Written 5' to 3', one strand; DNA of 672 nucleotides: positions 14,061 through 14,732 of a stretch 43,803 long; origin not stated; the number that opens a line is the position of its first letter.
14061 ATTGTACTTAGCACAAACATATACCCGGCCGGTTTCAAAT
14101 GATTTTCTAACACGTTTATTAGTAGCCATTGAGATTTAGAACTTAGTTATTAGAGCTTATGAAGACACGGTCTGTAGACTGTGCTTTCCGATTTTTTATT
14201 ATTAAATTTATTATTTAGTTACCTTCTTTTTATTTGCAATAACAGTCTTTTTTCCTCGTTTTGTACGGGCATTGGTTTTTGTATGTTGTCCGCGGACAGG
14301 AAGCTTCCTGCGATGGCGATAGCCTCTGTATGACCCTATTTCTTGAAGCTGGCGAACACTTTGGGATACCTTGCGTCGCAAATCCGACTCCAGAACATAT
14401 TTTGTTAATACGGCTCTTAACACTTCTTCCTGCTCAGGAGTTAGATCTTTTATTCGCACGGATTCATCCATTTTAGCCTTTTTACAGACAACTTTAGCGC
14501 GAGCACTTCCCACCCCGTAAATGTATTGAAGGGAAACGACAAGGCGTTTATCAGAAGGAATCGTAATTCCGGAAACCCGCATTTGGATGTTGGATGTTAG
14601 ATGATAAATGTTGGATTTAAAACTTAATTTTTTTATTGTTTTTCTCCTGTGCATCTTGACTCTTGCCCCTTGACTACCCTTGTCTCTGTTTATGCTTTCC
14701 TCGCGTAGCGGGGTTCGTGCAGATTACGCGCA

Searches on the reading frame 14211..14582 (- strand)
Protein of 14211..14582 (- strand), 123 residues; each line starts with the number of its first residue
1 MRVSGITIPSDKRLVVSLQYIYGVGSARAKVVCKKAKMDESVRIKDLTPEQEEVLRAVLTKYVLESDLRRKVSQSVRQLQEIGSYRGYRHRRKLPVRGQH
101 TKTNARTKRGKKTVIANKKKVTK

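Call 38: find_encoding_contigs(protein=window:14211-14582:-, flank=3000, max_places=10)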
Protein window:14211-14582:- (123 aa): 3 contigs read that carry it; 1 place shown.
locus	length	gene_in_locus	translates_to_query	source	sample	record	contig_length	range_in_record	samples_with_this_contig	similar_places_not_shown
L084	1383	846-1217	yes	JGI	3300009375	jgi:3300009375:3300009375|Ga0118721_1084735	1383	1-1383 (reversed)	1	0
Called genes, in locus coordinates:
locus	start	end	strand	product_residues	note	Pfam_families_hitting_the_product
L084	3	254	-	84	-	?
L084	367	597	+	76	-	PF01176:eIF-1a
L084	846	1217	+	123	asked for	PF00416:Ribosomal_S13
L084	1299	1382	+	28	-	?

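Call 62: find_homologous_proteins(query=window:14211-14582:-, max_evalue=1e-30)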
Query window:14211-14582:- (123 aa): 1185 proteins with E <= 1e-30 among 8000 candidates; the best 120 are listed.
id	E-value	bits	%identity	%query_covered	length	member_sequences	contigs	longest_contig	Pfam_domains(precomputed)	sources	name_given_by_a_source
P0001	1.4e-69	249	100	100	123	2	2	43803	PF00416.28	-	-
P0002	1.2e-51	192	71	100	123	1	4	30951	PF00416.28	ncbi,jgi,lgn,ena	-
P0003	6.3e-51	189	68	100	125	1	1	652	PF00416.28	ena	-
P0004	2.0e-50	188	69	100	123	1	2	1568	PF00416.28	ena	-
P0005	2.8e-50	187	68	100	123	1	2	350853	PF00416.28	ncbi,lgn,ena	-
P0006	9.0e-50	186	68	100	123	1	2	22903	PF00416.28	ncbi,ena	-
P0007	4.3e-49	183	66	100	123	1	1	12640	PF00416.28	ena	-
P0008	5.4e-49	183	66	100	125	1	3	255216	PF00416.28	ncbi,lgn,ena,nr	ncbi:30S ribosomal protein S13 [Candidatus Gracilibacteria bacterium]|nr:30S ribosomal protein S13 [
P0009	9.6e-49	182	67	100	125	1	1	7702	PF00416.28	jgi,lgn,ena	-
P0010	1.3e-48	182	67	100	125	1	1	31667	PF00416.28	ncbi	-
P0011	1.8e-48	181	69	100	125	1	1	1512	PF00416.28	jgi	jgi:small subunit ribosomal protein S13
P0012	2.7e-48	181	70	100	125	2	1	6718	PF00416.28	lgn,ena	-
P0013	2.7e-48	181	70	100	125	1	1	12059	PF00416.28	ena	-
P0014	3.0e-48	181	65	100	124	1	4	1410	PF00416.28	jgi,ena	-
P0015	3.8e-48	180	70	100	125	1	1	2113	PF00416.28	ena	-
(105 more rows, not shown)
